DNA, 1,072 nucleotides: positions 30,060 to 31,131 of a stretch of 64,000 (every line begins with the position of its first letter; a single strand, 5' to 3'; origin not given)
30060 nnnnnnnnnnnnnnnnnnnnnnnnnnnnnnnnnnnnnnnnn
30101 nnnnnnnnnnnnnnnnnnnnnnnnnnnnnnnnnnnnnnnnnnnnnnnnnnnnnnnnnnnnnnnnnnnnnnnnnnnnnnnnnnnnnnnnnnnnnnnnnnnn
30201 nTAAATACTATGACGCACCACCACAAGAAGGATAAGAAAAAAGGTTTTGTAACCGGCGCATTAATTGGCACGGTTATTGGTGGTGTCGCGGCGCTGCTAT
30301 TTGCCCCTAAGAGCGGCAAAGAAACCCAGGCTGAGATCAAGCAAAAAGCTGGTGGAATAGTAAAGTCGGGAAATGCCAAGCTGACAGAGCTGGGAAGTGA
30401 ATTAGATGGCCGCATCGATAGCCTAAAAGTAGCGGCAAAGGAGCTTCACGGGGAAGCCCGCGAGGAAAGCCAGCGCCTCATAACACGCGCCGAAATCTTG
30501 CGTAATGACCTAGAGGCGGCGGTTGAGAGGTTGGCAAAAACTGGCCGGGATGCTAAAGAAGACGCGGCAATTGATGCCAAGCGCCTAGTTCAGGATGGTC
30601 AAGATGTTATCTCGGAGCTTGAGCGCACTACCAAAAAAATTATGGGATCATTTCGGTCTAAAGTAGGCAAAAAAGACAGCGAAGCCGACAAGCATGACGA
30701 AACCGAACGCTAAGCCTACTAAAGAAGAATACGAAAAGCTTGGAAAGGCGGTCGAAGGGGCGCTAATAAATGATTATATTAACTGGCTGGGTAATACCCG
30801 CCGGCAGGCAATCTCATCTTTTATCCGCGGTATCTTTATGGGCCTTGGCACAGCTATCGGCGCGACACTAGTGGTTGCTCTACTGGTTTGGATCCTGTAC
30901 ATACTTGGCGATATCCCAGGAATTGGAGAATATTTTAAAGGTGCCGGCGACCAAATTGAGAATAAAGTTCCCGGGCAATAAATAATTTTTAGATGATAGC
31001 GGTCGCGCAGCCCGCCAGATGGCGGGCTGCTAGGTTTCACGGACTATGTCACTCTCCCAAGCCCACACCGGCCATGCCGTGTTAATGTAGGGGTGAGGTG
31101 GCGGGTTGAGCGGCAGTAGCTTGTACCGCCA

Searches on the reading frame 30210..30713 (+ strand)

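Call 36: search_protein_families(library=pfam, proteins=[window:30210-30713:+], max_evalue=0.01)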
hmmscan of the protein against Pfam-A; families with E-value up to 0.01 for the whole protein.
window:30210-30713:+ (167 aa): 2 families
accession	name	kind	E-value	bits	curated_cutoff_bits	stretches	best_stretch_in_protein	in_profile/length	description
PF12732.12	YtxH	-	2.1e-13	50.9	37.5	1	15-90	2-66/71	YtxH-like protein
PF05242.16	GLYCAM-1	-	0.0011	19.6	25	1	86-150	59-124/135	Glycosylation-dependent cell adhesion molecule 1 (GlyCAM-1)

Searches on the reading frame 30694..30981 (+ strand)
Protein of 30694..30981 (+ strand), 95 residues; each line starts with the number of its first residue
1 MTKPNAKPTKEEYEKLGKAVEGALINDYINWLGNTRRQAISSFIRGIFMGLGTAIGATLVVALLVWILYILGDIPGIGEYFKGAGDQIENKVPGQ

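Call 36: search_protein_families(library=pfam, proteins=[window:30694-30981:+], max_evalue=0.01)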
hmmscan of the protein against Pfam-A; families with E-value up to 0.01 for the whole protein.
window:30694-30981:+ (95 aa): 1 family
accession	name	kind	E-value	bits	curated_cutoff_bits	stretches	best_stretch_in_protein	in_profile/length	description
PF18910.5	DUF5665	-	1.6e-13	51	27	1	34-82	1-49/56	Domain of unknown function (DUF5665)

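Call 87: find_encoding_contigs(protein=window:30694-30981:+, flank=3000, max_places=10)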
Protein window:30694-30981:+ (95 aa): 1 contig read that carries it; 1 place shown.
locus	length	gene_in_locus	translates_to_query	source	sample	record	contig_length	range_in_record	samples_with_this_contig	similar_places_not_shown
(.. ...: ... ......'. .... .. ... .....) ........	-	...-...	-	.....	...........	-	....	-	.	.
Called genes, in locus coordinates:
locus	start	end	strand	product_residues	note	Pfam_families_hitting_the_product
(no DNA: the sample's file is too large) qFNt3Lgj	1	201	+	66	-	?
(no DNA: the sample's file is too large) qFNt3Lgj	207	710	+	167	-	-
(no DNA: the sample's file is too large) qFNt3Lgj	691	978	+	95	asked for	PF18910:DUF5665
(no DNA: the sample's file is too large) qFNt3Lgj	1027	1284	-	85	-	-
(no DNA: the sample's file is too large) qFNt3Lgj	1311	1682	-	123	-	-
